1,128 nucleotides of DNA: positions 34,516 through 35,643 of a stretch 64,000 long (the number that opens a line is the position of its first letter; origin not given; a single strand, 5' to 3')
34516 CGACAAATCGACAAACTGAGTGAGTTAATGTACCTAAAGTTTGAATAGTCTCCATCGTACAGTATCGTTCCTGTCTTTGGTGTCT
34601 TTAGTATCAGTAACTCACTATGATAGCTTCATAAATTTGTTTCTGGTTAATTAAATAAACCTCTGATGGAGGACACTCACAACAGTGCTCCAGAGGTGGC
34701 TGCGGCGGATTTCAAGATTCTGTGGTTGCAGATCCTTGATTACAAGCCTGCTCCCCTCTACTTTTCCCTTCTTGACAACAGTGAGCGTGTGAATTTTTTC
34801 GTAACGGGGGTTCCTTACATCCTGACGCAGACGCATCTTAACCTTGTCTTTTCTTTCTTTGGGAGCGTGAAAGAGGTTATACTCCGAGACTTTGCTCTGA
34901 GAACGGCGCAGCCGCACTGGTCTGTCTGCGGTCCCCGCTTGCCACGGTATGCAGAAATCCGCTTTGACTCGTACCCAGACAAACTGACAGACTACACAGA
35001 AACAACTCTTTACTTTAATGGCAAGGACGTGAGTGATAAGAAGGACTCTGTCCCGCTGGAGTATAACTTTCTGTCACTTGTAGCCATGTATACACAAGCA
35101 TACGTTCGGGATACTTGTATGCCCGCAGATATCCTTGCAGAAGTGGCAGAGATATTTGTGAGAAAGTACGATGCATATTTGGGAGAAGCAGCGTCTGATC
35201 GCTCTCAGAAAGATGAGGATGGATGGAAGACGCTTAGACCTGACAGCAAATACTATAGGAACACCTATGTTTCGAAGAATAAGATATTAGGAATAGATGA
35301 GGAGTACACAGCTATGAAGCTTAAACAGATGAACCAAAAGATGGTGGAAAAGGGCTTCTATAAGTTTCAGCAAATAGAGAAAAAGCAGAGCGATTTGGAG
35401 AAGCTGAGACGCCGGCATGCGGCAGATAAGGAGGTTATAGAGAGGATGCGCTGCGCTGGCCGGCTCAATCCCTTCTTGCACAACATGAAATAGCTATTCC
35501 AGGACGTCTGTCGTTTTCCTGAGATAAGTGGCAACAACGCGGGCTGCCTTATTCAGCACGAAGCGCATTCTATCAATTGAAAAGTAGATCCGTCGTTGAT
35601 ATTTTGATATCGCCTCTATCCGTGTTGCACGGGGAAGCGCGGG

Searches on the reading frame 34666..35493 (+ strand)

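Call 72: search_protein_families(library=pfam, proteins=[window:34666-35493:+], max_evalue=0.00001)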
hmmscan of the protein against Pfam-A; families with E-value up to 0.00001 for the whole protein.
window:34666-35493:+ (275 aa): 1 family
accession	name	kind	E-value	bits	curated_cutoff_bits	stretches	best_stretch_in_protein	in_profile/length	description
PF12923.12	RRP7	-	3.2e-20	72.9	23.3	1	154-270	7-120/120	Ribosomal RNA-processing protein 7 (RRP7) C-terminal domain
